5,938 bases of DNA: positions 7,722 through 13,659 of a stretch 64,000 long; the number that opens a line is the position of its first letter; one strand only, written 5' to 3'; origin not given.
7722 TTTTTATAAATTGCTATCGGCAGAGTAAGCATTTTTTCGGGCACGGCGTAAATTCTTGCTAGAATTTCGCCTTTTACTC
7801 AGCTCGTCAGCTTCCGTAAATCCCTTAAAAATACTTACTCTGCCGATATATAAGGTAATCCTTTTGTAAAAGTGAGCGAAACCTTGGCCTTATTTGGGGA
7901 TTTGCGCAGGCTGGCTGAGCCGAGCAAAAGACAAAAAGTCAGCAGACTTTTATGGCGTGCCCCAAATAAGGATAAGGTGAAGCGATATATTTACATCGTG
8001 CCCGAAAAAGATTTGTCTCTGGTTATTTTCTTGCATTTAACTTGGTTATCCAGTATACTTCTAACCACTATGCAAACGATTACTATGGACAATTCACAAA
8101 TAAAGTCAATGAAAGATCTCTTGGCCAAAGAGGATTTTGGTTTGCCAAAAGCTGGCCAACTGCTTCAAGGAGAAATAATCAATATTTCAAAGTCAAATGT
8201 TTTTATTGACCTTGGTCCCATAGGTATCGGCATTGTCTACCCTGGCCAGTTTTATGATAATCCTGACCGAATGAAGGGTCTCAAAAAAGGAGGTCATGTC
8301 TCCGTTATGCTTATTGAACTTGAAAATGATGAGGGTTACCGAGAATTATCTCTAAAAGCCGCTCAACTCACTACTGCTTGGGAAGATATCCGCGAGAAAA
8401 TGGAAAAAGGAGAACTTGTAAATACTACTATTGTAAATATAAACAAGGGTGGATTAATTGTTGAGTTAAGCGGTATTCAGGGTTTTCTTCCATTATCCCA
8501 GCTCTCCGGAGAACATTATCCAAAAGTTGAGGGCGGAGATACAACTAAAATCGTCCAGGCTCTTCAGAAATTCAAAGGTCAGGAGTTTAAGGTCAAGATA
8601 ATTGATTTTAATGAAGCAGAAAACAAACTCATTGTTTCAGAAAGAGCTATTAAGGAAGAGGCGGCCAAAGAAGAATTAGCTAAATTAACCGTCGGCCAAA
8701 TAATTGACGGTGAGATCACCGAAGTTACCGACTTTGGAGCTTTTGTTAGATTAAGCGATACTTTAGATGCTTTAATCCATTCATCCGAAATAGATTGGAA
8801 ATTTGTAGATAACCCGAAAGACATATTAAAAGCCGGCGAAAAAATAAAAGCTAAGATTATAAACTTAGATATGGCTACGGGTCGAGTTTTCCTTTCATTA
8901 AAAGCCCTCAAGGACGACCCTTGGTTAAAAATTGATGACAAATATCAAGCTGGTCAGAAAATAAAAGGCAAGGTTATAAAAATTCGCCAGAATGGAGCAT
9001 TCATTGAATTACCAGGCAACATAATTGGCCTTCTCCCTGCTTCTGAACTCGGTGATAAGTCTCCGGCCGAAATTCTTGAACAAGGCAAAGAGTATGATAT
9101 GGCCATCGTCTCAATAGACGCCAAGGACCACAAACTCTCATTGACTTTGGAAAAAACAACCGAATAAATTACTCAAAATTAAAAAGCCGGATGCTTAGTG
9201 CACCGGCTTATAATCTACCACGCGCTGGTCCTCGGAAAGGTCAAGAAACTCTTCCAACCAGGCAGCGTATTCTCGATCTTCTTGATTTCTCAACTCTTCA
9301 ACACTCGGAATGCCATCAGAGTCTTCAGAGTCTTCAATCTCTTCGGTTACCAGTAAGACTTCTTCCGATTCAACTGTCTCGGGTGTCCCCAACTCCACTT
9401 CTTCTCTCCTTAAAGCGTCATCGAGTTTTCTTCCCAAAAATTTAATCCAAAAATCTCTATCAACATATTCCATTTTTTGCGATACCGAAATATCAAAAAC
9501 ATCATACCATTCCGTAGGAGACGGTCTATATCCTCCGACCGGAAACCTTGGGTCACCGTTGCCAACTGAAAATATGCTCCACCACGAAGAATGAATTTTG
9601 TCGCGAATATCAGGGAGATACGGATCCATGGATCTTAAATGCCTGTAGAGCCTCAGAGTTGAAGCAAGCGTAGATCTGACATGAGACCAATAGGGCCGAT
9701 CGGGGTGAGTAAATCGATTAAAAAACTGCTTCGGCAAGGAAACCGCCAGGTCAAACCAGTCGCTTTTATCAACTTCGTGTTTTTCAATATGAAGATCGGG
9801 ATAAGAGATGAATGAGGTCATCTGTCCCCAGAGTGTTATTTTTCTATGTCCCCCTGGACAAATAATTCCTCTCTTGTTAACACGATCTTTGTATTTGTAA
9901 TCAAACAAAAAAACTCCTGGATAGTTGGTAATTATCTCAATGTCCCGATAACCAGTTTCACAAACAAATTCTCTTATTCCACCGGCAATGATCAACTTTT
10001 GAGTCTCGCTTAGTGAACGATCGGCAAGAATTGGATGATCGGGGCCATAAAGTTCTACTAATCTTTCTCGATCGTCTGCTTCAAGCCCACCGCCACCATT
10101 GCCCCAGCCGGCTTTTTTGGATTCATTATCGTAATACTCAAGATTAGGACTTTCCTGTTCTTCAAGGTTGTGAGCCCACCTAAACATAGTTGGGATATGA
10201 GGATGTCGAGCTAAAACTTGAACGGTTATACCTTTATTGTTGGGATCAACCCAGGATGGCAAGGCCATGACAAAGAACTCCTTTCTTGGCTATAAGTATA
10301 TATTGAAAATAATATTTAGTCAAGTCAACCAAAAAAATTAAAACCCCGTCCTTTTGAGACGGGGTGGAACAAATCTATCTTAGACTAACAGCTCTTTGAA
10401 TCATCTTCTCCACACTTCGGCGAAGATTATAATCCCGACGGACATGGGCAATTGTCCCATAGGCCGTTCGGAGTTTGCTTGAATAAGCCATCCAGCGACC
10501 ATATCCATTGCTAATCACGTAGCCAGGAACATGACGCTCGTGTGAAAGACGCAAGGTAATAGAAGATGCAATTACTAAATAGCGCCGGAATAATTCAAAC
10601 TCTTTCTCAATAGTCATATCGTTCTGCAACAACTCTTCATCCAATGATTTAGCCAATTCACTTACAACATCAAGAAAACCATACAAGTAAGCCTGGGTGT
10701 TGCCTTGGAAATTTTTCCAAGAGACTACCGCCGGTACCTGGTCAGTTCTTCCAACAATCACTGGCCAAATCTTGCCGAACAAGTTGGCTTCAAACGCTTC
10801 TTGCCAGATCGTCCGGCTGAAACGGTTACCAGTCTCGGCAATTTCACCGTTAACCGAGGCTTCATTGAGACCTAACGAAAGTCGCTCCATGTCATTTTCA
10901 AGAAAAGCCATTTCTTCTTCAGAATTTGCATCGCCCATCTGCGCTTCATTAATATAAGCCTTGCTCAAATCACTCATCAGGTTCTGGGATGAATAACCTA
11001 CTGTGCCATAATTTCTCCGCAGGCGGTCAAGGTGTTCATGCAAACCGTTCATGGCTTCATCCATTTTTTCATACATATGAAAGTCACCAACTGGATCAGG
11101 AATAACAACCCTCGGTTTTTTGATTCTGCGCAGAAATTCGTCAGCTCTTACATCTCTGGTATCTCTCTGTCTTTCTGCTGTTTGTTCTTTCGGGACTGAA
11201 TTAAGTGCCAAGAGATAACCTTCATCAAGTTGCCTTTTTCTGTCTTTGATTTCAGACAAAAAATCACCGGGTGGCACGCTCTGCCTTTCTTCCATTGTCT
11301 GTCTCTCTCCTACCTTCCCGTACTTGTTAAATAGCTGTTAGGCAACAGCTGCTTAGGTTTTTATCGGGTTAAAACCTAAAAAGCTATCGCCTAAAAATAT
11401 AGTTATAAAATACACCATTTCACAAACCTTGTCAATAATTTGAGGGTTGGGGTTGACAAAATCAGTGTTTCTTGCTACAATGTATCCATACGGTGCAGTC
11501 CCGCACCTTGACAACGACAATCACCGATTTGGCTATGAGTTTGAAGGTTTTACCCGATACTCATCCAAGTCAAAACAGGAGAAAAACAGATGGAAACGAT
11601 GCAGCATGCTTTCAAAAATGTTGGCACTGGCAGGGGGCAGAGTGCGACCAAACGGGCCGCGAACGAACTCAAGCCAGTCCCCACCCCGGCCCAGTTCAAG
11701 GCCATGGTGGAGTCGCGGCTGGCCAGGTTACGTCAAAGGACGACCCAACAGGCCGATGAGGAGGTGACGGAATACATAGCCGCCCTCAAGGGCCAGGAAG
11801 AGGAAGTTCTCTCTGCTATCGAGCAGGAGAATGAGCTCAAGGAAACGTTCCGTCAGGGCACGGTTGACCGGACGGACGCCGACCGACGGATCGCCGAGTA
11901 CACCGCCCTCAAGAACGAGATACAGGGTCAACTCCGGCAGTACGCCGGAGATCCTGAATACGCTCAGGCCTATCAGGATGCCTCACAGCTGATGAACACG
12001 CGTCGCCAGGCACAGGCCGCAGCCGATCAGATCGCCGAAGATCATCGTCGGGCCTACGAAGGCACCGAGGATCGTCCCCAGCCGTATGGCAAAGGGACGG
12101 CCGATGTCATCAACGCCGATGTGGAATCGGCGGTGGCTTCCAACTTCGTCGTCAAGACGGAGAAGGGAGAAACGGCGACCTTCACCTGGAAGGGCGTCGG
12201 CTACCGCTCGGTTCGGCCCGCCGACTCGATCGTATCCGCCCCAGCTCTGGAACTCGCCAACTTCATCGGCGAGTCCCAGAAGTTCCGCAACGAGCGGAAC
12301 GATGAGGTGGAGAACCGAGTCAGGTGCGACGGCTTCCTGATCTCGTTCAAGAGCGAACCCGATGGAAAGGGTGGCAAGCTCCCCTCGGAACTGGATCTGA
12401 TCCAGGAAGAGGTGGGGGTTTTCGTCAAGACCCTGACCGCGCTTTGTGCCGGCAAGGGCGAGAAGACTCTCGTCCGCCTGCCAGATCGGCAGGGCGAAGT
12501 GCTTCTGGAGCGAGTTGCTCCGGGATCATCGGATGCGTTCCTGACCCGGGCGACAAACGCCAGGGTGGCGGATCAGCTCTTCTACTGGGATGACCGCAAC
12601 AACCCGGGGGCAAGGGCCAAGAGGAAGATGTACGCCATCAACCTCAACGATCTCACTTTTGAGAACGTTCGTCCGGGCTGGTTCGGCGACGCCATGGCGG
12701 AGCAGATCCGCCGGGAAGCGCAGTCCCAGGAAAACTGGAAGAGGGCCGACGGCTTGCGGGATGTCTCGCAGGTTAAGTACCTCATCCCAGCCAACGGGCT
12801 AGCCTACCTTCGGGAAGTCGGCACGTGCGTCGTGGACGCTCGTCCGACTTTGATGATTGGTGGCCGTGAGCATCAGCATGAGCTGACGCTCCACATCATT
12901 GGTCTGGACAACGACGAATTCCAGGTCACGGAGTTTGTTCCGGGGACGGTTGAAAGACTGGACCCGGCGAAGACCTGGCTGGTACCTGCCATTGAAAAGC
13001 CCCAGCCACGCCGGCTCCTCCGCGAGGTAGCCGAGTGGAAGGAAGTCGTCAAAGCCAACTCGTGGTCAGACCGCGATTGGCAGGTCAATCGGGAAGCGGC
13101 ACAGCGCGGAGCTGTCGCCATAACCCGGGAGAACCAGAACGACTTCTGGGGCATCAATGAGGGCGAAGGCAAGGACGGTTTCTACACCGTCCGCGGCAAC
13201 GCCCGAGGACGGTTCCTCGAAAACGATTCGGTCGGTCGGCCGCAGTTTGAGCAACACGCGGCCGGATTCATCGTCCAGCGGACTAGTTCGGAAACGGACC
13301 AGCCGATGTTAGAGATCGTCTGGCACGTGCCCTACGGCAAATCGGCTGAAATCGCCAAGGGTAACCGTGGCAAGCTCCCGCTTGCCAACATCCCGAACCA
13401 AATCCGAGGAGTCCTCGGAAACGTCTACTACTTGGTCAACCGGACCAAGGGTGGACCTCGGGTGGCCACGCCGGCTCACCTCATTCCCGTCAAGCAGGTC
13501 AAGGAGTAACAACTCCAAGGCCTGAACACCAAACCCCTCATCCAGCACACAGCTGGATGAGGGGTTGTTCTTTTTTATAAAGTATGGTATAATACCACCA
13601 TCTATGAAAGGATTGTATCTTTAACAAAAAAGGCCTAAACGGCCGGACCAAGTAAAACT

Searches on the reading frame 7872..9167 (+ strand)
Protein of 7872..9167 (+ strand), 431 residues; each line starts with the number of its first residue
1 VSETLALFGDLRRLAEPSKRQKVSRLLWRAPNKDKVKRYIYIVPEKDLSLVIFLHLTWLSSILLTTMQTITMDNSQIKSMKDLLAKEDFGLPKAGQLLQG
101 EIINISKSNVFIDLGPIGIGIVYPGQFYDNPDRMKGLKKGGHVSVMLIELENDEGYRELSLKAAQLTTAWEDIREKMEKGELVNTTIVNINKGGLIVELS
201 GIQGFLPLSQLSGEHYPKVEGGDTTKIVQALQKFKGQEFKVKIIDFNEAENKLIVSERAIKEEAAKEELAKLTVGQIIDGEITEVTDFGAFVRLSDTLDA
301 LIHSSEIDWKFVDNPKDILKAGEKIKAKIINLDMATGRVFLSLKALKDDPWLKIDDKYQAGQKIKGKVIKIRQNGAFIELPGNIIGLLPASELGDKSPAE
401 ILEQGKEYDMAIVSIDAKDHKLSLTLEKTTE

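Call 8: search_protein_families(library=ncbifam, proteins=[window:7872-9167:+], max_evalue=1)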
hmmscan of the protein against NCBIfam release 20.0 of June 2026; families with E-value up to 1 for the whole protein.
window:7872-9167:+ (431 aa): 36 families (the best 25 are shown)
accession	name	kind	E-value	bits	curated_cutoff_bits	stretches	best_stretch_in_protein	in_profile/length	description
NF004952.0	PRK06299.1-2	equivalog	4.1e-82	276.3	524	1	73-430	26-377/580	30S ribosomal protein S1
NF000907.0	PRK00087.1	equivalog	6.7e-75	252.6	624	1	70-429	278-635/671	bifunctional 4-hydroxy-3-methylbut-2-enyl diphosphate reductase/30S ribosomal protein S1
NF005208.0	PRK06676.1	equivalog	1.1e-73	248.5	368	1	88-430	12-351/391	30S ribosomal protein S1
TIGR00717.1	rpsA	equivalog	4.2e-69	233.4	577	1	92-430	16-346/516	30S ribosomal protein S1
NF004953.0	PRK06299.1-3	equivalog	3e-67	227.2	720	1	70-430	22-372/580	30S ribosomal protein S1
NF004954.0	PRK06299.1-4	equivalog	2.9e-57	194.1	727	1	93-429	19-349/560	30S ribosomal protein S1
NF005911.0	PRK07899.1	equivalog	6.7e-56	190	691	1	75-430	14-366/486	30S ribosomal protein S1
NF004955.0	PRK06299.1-5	equivalog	1.7e-55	188.4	878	1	92-430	25-357/566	30S ribosomal protein S1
NF004956.0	PRK06299.1-6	equivalog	8.2e-51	173.2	711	1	94-428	200-524/554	30S ribosomal protein S1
NF010379.0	PRK13806.1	equivalog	1.9e-48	165.3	648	1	93-428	33-364/491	30S ribosomal protein S1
NF004951.0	PRK06299.1-1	equivalog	2.7e-44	151.5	918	1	93-428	19-348/556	30S ribosomal protein S1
NF040579.1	S1_dom_CvfD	subfamily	6.5e-37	126.2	117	4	273-349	2-78/113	CvfD/Ygs/GSP13 family RNA-binding post-transcriptional regulator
NF005973.0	PRK08059.1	equivalog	5.2e-34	117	148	3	270-350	3-83/123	S1 domain-containing post-transcriptional regulator GSP13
NF005639.0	PRK07400.1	equivalog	5e-33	114.3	460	2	78-357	16-278/318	30S ribosomal protein S1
NF004473.0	PRK05807.1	equivalog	1.2e-27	96.9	178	4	272-345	3-74/136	S1 domain-containing RNA-binding protein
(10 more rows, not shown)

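Call 9: search_protein_families(library=padloc, proteins=[window:7872-9167:+], max_evalue=1)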
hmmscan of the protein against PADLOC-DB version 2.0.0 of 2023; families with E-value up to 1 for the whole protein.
window:7872-9167:+ (431 aa): 1 family
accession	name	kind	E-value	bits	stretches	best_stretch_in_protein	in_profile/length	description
PDLC01042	Csx21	-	0.0029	15.7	0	225-335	92-165/201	Type III-D associated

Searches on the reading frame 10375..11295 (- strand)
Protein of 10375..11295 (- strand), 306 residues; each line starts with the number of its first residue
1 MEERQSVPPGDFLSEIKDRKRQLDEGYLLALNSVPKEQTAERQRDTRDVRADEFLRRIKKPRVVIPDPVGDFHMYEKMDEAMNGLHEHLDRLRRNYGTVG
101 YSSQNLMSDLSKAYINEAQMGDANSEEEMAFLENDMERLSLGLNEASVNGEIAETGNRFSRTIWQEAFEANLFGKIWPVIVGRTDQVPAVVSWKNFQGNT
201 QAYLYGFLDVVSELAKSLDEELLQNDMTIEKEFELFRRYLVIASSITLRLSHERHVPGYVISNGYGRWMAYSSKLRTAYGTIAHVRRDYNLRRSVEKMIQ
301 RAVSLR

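Call 4: search_protein_families(library=pfam, proteins=[window:10375-11295:-], max_evalue=1)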
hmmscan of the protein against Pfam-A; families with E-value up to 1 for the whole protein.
window:10375-11295:- (306 aa): 1 family
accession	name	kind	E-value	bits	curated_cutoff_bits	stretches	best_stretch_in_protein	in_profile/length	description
PF06818.20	Fez1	-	0.17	12.8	34.4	1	74-166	81-168/199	Fez1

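Call 8: search_protein_families(library=ncbifam, proteins=[window:10375-11295:-], max_evalue=1)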
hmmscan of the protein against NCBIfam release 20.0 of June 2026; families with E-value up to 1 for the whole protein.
window:10375-11295:- (306 aa): 2 families
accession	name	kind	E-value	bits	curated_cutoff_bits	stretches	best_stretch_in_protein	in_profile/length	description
NF011157.0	PRK14562.1-2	equivalog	0.0061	16.4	238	1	195-232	103-140/191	haloacid dehalogenase superfamily protein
NF040819.1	helicase_HerA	equivalog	0.052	12.1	970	0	78-129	300-349/561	DNA double-strand break repair helicase HerA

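Call 9: search_protein_families(library=padloc, proteins=[window:10375-11295:-], max_evalue=1)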
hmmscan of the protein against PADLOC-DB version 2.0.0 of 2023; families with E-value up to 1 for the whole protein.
window:10375-11295:- (306 aa): 0 families

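Call 86: search_protein_families(library=phrogs, proteins=[window:10375-11295:-], max_evalue=0.1)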
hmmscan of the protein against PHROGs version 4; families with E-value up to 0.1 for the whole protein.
window:10375-11295:- (306 aa): 0 families

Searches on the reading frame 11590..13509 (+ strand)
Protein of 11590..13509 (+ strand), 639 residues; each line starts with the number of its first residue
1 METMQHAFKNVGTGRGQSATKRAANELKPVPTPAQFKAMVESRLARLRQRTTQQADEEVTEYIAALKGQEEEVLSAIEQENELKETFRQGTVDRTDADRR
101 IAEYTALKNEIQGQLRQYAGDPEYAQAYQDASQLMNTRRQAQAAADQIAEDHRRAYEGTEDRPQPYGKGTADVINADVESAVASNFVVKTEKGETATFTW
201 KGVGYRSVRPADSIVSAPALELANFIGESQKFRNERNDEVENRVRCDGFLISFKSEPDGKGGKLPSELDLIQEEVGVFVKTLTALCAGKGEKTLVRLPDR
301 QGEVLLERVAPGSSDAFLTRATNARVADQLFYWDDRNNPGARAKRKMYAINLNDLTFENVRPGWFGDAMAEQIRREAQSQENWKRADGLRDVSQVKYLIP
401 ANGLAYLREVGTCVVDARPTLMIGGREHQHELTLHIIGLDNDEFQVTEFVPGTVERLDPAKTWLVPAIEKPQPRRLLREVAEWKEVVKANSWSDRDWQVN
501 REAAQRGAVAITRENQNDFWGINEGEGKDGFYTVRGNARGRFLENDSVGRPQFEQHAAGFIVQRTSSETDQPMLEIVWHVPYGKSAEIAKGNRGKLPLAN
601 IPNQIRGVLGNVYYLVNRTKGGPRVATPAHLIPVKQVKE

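Call 4: search_protein_families(library=pfam, proteins=[window:11590-13509:+], max_evalue=1)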
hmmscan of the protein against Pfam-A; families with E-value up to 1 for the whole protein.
window:11590-13509:+ (639 aa): 3 families
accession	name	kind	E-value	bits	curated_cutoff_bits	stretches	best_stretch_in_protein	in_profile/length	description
PF03424.20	CBM_17_28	-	0.24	11.8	25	1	168-224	8-62/176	Carbohydrate binding domain (family 17/28)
PF13400.11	Tad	-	0.6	10.9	22.3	0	130-147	22-39/47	Putative Flp pilus-assembly TadE/G-like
PF19673.4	DUF6176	-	0.79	10.1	27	1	47-87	6-46/109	Family of unknown function (DUF6176)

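Call 8: search_protein_families(library=ncbifam, proteins=[window:11590-13509:+], max_evalue=1)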
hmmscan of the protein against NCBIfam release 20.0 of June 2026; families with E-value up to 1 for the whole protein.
window:11590-13509:+ (639 aa): 1 family
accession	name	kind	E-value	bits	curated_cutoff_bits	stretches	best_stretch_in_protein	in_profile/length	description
NF009197.0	PRK12545.1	equivalog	0.025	14.3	336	1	43-114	23-94/201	RNA polymerase factor sigma-70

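Call 9: search_protein_families(library=padloc, proteins=[window:11590-13509:+], max_evalue=1)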
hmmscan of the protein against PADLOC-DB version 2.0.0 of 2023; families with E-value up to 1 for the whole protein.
window:11590-13509:+ (639 aa): 1 family
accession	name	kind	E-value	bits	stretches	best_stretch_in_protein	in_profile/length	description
PDLC00067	GajA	-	0.13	8.7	1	37-153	464-580/604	AAA ATPase domain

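Call 86: search_protein_families(library=phrogs, proteins=[window:11590-13509:+], max_evalue=0.1)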
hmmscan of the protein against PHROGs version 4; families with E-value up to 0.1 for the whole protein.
window:11590-13509:+ (639 aa): 1 family
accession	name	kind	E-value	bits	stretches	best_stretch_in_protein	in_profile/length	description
phrog_3760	-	head and packaging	0.073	14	0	13-87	26-98/209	head scaffolding protein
